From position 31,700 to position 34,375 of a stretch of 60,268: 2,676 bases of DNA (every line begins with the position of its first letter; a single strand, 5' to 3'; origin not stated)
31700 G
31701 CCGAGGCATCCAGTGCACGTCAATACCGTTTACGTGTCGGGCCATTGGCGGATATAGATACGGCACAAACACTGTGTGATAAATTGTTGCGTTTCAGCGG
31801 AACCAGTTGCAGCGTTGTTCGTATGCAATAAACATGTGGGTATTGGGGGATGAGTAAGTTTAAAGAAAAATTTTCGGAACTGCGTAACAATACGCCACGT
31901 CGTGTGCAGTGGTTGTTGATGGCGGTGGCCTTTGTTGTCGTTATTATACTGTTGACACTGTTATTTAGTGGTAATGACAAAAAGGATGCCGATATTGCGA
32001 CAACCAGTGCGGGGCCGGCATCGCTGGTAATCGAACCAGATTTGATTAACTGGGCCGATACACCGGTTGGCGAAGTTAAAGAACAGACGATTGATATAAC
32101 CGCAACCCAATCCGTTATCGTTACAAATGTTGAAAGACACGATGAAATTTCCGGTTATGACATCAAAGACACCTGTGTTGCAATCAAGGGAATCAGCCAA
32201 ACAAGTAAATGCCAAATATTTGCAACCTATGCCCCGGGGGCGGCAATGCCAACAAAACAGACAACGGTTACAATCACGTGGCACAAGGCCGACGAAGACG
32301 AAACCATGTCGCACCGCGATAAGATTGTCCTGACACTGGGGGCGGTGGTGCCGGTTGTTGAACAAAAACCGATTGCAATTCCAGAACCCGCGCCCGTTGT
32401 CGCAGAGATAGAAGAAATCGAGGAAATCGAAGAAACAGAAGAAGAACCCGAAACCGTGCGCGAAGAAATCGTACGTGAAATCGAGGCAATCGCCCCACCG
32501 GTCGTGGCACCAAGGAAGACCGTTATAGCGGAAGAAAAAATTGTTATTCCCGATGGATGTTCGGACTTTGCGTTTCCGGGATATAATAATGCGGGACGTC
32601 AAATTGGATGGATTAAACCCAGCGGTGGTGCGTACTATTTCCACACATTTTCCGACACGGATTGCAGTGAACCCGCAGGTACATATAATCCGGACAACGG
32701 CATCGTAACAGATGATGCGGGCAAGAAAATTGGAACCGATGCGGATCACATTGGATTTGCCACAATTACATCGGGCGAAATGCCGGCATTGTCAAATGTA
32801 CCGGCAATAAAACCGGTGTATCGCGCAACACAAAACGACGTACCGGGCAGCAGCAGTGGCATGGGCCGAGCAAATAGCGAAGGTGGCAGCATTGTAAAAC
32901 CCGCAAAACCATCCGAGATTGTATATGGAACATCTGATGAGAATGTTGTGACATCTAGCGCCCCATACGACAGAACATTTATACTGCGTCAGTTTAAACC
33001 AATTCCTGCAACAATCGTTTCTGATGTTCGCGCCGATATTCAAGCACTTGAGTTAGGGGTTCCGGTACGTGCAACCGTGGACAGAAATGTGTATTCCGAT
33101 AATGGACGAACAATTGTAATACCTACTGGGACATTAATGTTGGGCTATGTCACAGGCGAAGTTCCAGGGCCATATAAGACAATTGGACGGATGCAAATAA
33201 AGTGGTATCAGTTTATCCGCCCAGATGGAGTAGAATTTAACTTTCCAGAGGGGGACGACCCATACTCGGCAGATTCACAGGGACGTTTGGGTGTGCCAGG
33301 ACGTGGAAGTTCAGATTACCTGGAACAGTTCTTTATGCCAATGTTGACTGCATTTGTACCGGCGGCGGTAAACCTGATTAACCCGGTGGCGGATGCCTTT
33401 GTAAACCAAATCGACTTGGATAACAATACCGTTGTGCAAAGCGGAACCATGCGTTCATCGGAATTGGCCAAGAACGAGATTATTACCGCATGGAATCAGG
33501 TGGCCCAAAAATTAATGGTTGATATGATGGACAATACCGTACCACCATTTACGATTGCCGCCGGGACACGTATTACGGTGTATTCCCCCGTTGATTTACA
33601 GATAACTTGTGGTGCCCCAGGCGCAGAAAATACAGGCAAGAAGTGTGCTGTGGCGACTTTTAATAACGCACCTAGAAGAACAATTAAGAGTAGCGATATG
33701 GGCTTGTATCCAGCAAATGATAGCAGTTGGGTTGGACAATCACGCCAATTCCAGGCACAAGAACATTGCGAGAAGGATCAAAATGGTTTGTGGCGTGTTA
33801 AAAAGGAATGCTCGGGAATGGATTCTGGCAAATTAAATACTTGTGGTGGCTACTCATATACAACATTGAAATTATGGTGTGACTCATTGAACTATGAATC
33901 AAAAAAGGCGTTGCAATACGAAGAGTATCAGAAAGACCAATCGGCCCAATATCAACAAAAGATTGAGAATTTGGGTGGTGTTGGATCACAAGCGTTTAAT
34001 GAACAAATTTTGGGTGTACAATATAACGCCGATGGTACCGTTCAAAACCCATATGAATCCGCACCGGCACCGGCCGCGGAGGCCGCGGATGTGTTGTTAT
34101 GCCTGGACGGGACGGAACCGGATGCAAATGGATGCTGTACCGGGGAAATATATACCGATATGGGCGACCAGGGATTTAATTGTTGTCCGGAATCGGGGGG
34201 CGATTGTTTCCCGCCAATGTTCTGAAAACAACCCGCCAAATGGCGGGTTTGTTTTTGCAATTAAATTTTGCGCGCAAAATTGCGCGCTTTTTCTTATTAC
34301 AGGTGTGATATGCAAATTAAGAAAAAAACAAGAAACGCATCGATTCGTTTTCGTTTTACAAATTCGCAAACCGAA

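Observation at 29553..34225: Orphan VirB8-VirB9-VirB10-like secretion core with no ATPases, pilins or coupling protein nearby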

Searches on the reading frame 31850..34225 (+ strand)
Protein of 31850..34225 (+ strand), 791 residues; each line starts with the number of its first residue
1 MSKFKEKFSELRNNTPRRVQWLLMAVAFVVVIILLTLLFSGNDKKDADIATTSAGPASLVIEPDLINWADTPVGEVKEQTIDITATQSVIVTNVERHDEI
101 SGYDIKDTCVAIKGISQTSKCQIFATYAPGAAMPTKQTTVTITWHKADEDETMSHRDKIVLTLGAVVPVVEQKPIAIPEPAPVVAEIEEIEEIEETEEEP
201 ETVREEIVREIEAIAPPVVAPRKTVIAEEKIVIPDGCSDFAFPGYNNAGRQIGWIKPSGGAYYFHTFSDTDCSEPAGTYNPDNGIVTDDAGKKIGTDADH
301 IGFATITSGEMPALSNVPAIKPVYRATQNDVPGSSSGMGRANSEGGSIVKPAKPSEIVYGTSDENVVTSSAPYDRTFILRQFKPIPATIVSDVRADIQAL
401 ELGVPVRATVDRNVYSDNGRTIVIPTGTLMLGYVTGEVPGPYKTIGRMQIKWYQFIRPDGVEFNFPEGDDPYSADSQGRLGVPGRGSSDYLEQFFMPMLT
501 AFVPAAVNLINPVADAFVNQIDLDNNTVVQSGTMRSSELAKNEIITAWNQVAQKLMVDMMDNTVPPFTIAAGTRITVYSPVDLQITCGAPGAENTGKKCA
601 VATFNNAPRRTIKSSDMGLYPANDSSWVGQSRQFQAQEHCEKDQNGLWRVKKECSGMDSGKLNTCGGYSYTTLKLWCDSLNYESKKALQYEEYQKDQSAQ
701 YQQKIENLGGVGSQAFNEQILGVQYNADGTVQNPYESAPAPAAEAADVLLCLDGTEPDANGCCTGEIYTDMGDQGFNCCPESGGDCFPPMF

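Call 3: search_protein_families(library=pfam, proteins=[window:31850-34225:+], max_evalue=0.1)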
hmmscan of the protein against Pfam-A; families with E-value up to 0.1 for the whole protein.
window:31850-34225:+ (791 aa): 1 family
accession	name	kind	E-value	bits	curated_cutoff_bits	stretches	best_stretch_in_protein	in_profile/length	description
PF03743.19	TrbI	-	2.2e-17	64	35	1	385-579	8-182/188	Bacterial conjugation TrbI-like protein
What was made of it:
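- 31850..34225 (+): VirB10/TrbI-like gene with three added regions (791 aa). It has an N-terminal cytoplasmic tail and a TM helix at about aa 21-40. Pfam TrbI 64 bits (call 3).
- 32966..33604 (+): VirB10 beta-barrel domain, aa 373-585. It includes an antenna-like helix-loop-helix (aa 490-561, nt 33317-33532) that is nearly invariant. Pfam TrbI aa 385-579 (call 3).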

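Call 4: search_protein_families(library=ncbifam, proteins=[window:31850-34225:+], max_evalue=0.1)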
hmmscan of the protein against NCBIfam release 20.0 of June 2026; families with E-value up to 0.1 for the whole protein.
window:31850-34225:+ (791 aa): 4 families
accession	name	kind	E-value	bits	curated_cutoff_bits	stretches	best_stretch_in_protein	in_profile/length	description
NF038091.1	T4SS_VirB10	equivalog_domain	9.9e-16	57.9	220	1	374-584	6-190/197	type IV secretion system protein VirB10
NF038092.1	T4SS_ComB10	equivalog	6e-14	51.9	300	1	381-582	26-208/225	DNA type IV secretion system protein ComB10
NF010405.0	PRK13831.1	subfamily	0.00019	20.5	386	1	375-520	241-376/433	IncP-type conjugal transfer protein TrbI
NF051433.1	ArfC_sunset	exception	0.039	14.5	100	0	18-153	3-127/160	channel accessory protein ArfC, sunset domain variant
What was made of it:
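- Closest known: Helicobacter pylori ComB competence T4SS. Different: Similarity is weak (ComB10 51.9 bits against a cut-off of 300, call 4).
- NCBIfam ComB10 scores E 6e-14, nearly equal to VirB10 at 1e-15 (call 4). ComB10 scores 51.9 bits against a cut-off of 300 (call 4).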

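Call 11: find_homologous_proteins(query=window:31850-34225:+)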
Query window:31850-34225:+ (791 aa): 902 proteins with E <= 0.001 among 8000 candidates; the best 120 are listed.
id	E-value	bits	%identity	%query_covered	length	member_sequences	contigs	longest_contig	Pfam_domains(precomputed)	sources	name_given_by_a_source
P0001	0.0e+0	1713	93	100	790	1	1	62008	PF03743.20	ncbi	-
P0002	0.0e+0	1666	91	100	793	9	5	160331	PF03743.20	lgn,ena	-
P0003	0.0e+0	1502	84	100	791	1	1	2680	PF03743.20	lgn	-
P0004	0.0e+0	1387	74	100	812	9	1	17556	PF03743.20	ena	-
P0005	0.0e+0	1368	72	100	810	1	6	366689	PF03743.20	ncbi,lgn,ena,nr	ncbi:MAG: hypothetical protein J6R52_01300 [Alphaproteobacteria bacterium]|nr:hypothetical protein [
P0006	0.0e+0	1317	70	100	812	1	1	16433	PF03743.20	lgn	-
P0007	0.0e+0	1312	75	100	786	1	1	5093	PF03743.20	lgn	-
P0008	0.0e+0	1287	69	100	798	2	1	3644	PF03743.20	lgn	-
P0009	0.0e+0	1272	72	100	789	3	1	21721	PF03743.20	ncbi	-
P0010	0.0e+0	1228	69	100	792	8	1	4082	PF03743.20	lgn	-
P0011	0.0e+0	1226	66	100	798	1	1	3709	PF03743.20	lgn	-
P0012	0.0e+0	1213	68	100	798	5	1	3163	PF03743.20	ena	-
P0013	0.0e+0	1205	67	100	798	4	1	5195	PF03743.20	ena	-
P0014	0.0e+0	1202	67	100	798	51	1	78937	PF03743.20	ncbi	-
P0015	0.0e+0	1200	66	100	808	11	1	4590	PF03743.20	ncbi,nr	ncbi:MAG: TrbI/VirB10 family protein [Pseudomonadota bacterium]|nr:TrbI/VirB10 family protein [Pseud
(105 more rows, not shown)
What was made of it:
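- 31850..34225 (+): More than 900 homologues, the top 120 almost all full length (call 11).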

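Call 13: find_related_loci(query=A1, collection=genome_contigs, flank=10000)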
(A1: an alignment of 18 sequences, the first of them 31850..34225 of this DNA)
Query A1 (791 aa) in genome_contigs; peptide patterns used: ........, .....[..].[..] (x = any residue, [..] = any of these).
264 stretches matched a pattern; 247 encode a relative of the query (tblastn E <= 1e-3); the best 80 are kept; 80 distinct loci.
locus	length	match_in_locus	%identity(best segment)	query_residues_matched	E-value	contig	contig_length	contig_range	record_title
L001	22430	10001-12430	72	1-791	0e+0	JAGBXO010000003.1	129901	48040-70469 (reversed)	MAG: Alphaproteobacteria bacterium isolate RGIG9538 Yak_Colon-2__c92938, whole genome shotgun sequence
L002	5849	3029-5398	67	1-791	0e+0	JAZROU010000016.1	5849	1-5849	MAG: Candidatus Enterousia sp. isolate T1900045388_YK20190078.MAGScoT_cleanbin_000020 SGB_6918_k141_3054, whole genome s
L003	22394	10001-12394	68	1-791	0e+0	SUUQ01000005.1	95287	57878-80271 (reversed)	MAG: Alphaproteobacteria bacterium isolate SIG50 NODE_5571_length_95287_cov_6.974496, whole genome shotgun sequence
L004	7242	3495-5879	67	1-791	0e+0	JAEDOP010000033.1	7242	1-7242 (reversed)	MAG: Alphaproteobacteria bacterium isolate MAG321 NODE_8935_length_7242_cov_5.227494, whole genome shotgun sequence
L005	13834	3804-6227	66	1-791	0e+0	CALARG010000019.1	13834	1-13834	MAG TPA_asm: uncultured Alphaproteobacteria bacterium isolate SRR6425825_bin.15_CONCOCT_v1.1_MAG genome assembly, contig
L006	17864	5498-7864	72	1-791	0e+0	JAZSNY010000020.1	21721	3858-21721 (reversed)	MAG: Candidatus Enterousia sp. isolate T1900044549_TS20190015.MAGScoT_cleanbin_000102 SGB_200_k141_1456575, whole genome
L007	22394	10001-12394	67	1-791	0e+0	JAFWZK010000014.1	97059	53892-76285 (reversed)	MAG: Alphaproteobacteria bacterium isolate RGIG6210 Sheep_Rectum-2__c276830, whole genome shotgun sequence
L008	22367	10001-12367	60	1-791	0e+0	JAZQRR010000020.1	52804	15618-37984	MAG: Candidatus Enterousia sp. isolate T1900045224_TC20190220.MAGScoT_cleanbin_000015 SGB_5385_k141_79962, whole genome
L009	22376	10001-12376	63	1-791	0e+0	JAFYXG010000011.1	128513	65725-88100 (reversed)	MAG: Alphaproteobacteria bacterium isolate RGIG7505 Water_buffalos_Colon.Co__c1631399, whole genome shotgun sequence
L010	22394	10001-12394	61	1-790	0e+0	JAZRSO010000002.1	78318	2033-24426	MAG: Candidatus Enterousia sp. isolate T1900045346_YK20190036.MAGScoT_cleanbin_000031 SGB_6715_k141_1868350, whole genom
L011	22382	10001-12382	58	1-791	0e+0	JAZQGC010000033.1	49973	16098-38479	MAG: Candidatus Enterousia sp. isolate T1900044631_TS20190097.MAGScoT_cleanbin_000038 SGB_1040_k141_2196044, whole genom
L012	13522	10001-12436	60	1-791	0e+0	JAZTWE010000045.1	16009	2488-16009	MAG: Candidatus Enterousia sp. isolate T1900045334_YK20190023.MAGScoT_cleanbin_000100 SGB_6575_k141_22813, whole genome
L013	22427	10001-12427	59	1-791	0e+0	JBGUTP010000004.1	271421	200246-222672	MAG: Candidatus Enterousia sp. isolate fecal_MAG_67 fecal_MAG_67_contig_0004, whole genome shotgun sequence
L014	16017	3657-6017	58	1-791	0e+0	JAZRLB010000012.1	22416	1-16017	MAG: Candidatus Enterousia sp. isolate T1900045443_YK20190134.MAGScoT_cleanbin_000013 SGB_7129_k141_1874692, whole genom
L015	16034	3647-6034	57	1-790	0e+0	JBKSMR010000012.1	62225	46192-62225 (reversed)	MAG: Alphaproteobacteria bacterium isolate 125_22-69 k141_2126792, whole genome shotgun sequence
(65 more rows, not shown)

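Call 25: search_solved_structures(query=window:31850-34225:+, max_evalue=1, show_alignments=1)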
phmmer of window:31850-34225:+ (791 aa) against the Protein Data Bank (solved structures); distinct sequences matched with E-value up to 1: 7.
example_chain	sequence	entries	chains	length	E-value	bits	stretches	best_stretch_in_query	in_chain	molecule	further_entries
8cb2_BBB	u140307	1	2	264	1e-05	27.2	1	373-503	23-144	Type IV secretion system apparatus protein CagY (Fragment)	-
9vgf_AY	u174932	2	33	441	1.6e-05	26.5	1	371-502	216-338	Type IV secretion system apparatus protein CagY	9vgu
6odi_b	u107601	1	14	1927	0.00014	23.4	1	372-502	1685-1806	Type IV secretion system apparatus protein CagY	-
6x6j_AY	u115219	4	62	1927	0.00014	23.4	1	372-502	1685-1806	Cag pathogenicity island protein (Cag7)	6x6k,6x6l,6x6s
2bhv_A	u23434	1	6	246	0.00027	22.4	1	381-577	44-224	COMB10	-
6gyb_c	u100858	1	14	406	0.021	16.1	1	408-498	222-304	VirB10 protein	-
7o3j_A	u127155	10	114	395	0.083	14.2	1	410-480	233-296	TrwE protein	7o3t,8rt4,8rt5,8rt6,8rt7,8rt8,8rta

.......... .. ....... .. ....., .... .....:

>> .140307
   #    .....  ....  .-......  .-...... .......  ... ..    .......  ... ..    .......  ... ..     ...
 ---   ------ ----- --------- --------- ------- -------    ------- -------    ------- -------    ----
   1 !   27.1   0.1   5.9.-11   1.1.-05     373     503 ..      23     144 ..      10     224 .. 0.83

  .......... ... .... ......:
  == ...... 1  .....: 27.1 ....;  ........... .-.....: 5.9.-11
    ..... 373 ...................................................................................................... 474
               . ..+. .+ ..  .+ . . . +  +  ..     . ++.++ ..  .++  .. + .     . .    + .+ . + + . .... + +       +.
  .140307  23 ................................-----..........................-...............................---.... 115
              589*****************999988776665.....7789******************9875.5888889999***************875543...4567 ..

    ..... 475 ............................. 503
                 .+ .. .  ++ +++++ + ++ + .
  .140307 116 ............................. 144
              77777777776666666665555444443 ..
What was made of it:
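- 31850..34225 (+): PDB sequence hits: CagY 1e-5, ComB10 3e-4, Xanthomonas VirB10 0.02, TrwE 0.08 (call 25).
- On Type IV secretion system (complete functional machine): CagY and ComB10 sequence hits (call 25).
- Closest known: Helicobacter pylori ComB competence T4SS. Same: CagY and ComB10 are the best PDB sequence matches to the VirB10 barrel (call 25).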

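Call 32: search_solved_structures(query=A1, max_evalue=1, show_alignments=0)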
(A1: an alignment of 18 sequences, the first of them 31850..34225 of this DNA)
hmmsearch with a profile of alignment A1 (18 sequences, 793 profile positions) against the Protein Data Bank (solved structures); distinct sequences matched with E-value up to 1: 4.
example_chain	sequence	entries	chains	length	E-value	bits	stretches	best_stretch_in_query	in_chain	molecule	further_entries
9vgf_AY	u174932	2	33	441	6.7e-06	27.9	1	349-512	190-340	Type IV secretion system apparatus protein CagY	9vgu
8cb2_BBB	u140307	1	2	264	2e-05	26.3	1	379-512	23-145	Type IV secretion system apparatus protein CagY (Fragment)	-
2bhv_A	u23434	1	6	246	0.0047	18.5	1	413-505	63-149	COMB10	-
7o3j_A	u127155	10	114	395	0.26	12.7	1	418-475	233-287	TrwE protein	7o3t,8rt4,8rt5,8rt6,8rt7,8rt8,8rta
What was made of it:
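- PDB sequence hits for VirB10 are best to H. pylori CagY and ComB10 (calls 25, 32).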

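Call 47: predict_structure(alignment_id=A3)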
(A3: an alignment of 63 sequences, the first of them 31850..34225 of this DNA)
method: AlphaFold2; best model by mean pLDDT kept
length: 791 residues; sequences in the alignment: 63
mean_pLDDT: 52.4   pTM: 0.24
mean pLDDT of the five models: 52.4, 51.8, 50.1, 49.5, 49.0
residues with pLDDT >= 90: 3; 70-90: 218; 50-70: 139; < 50: 431
segments of 3 or more residues with pLDDT < 50: 2-5, 39-54, 171-204, 214-235, 302-634, 684-686, 737-747, 789-791
pLDDT, mean of each block of 10 residues (from residue 1): 52 61 77 61 36 59 86 85 85 83 83 77 88 85 83 84 78 44 34 36 48 45 40 48 74 78 80 81 79 74 40 35 37 34 37 33 27 25 28 31 43 35 41 41 32 39 33 25 24 31 36 35 32 37 42 36 28 25 29 37 32 35 38 53 74 62 55 67 53 72 68 65 68 54 45 71 74 68 53 37
secondary structure, 60 per line:
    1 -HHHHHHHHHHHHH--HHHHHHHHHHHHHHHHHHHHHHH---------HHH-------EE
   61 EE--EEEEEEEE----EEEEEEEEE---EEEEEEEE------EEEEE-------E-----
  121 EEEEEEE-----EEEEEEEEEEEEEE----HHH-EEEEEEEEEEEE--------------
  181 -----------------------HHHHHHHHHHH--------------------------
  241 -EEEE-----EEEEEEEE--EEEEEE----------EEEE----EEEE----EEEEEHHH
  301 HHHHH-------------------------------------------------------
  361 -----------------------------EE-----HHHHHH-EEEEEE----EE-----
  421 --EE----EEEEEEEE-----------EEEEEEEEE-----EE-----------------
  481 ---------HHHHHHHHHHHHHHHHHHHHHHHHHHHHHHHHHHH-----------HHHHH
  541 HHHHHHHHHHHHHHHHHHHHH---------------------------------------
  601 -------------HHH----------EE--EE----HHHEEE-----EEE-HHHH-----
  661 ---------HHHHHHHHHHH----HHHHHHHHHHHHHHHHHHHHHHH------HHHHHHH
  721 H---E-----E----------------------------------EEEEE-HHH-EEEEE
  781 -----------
elements in order (helices of 4 or more, strands of 3 or more residues): H2-14 H17-39 E59-62 E65-72 E77-85 E89-96 E103-107 E121-127 E133-146 E155-166 H204-214 E242-245 E251-258 E261-266 E277-280 E285-288 E293-297 H298-305 H397-402 E404-409 E429-436 E448-456 H490-524 H536-561 E640-642 E648-650 H652-655 H670-680 H685-707 H714-721 E766-770 E776-780
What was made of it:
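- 32024..32347 (+): Periplasmic Ig-like ASH/PapD/MSP-type domain, aa 59-166. It has two Cys (C109, C121) that are invariant or nearly so. AF2 pLDDT about 85 (call 47).
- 32558..32749 (+): Small beta-rich domain, aa 237-300 (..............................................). It is conserved throughout the wider family. A relationship to beta-flower repeats is only suggested. AF2 pLDDT about 78 (call 47).
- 32966..33604 (+): Predicted helices 490-524 and 536-561 (call 47, low pLDDT).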

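Call 51: fold_search(model_id=the predicted structure, library=pdb)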
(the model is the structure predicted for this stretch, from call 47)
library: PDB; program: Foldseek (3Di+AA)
matches with E <= 10: 1455; with E <= 0.001: 21
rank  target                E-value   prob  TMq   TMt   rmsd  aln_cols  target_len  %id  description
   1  7sqc_T0               5.0e-06  1.00  0.12  0.16  11.9       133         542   12  Ciliary C1 central pair apparatus isolated from Chlamydomonas reinhardtii (released 2022-04-13)
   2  6fvi                  2.1e-05  1.00  0.12  0.56   9.4       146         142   14  ASH / PapD-like domain of human CEP192 (PapD-like domain 7) (released 2019-03-20)
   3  7sqc_T2               2.4e-05  1.00  0.12  0.17  12.6       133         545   14  Ciliary C1 central pair apparatus isolated from Chlamydomonas reinhardtii (released 2022-04-13)
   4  2ys4_MODEL_1_A        2.4e-05  1.00  0.11  0.54  12.4       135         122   12  Solution structure of the N-terminal PapD-like domain of HYDIN protein from human (released 2008-04-08)
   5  7sqc_T1               6.0e-05  1.00  0.11  0.16  12.2       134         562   13  Ciliary C1 central pair apparatus isolated from Chlamydomonas reinhardtii (released 2022-04-13)
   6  7ptb                  1.0e-04  1.00  0.12  0.28   3.6       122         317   11  Crystal structure of the SPD-2 domain of human CEP192 (released 2022-04-06)
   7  7sqc_M1               1.1e-04  0.95  0.11  0.15  155.8       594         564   10  Ciliary C1 central pair apparatus isolated from Chlamydomonas reinhardtii (released 2022-04-13)
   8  4lk4                  1.3e-04  1.00  0.12  0.28   6.0       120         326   14  Structure of Vibrio cholerae VesB protease (released 2014-02-05)
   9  9ijj_L                3.0e-04  1.00  0.11  0.33   4.6       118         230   10  In situ structure of the central apparatus in mouse sperm axoneme. (released 2025-06-04)
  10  9ijj_O                3.2e-04  1.00  0.13  0.08   7.8       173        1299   13  In situ structure of the central apparatus in mouse sperm axoneme. (released 2025-06-04)
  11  9ijj_h                3.4e-04  1.00  0.11  0.06   5.4       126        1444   12  In situ structure of the central apparatus in mouse sperm axoneme. (released 2025-06-04)
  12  9fh8_A                3.6e-04  1.00  0.10  0.24   5.2       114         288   10  Crystal structure of the SPD-2 domain of Apis dorsata CEP192 (released 2025-03-26)
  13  8k2i_B                3.8e-04  1.00  0.11  0.15   7.7       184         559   12  Crystal structure of Group 2 Oligosaccharide/Monosaccharide-releasing beta-N-acetylhexosaminidase NgaAt from Arabidops (released 2024-04-24)
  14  7sqc_2A               4.5e-04  1.00  0.13  0.13  10.5       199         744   12  Ciliary C1 central pair apparatus isolated from Chlamydomonas reinhardtii (released 2022-04-13)
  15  7n6g_1L               4.7e-04  1.00  0.11  0.16   5.8       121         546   13  C1 of central pair (released 2022-05-18)
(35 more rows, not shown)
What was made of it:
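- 32024..32347 (+): Foldseek matches to CEP192 and HYDIN ASH/PapD-like domains, E 1e-5 to 1e-4 (call 51).
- The VirB10 model also matches TrwE, E 2e-3 (call 51).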

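Call 56: search_protein_representatives(alignment_id=A3)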
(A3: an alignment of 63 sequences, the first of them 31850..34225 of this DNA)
Query: 63 sequences, 792 profile positions. Proteins with E-value up to 0.001 (for the whole library): 1326; up to 1e-10: 349; up to 1e-30: 76. The best 150 are listed.
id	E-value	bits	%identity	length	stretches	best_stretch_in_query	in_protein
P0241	0.0e+00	1171.6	-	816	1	1-792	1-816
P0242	0.0e+00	1100.1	-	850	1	1-792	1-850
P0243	0.0e+00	1053.1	-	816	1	1-792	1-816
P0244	1.5e-289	979.2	-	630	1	175-792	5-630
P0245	1.8e-287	972.4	-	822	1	2-791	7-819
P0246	6.3e-286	967.3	-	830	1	1-791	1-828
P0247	3.2e-279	945.1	-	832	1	1-791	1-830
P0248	2.0e-260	882.9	-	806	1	1-791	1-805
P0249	1.0e-249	847.5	-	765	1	1-792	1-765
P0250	7.3e-227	772.0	-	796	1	1-791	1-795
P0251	4.8e-209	713.0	-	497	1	344-791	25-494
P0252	1.3e-205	701.7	-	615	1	1-607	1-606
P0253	6.8e-182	623.2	-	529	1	1-553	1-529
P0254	6.5e-169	580.3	-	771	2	20-638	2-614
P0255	2.0e-166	572.1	-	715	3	222-654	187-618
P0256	3.2e-165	568.1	-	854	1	4-791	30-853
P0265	2.6e-93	330.3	-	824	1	19-596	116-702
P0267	6.6e-86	305.8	-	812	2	47-657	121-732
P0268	9.1e-80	285.5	-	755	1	24-593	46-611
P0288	3.3e-49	184.4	-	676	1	30-596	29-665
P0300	4.1e-38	147.7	-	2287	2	311-601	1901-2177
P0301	1.6e-37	145.8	-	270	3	732-791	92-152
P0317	1.4e-30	122.8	-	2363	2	329-601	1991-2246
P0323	3.1e-29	118.4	-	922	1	336-599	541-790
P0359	2.1e-22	95.8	-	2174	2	340-612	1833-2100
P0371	2.3e-21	92.4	-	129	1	735-792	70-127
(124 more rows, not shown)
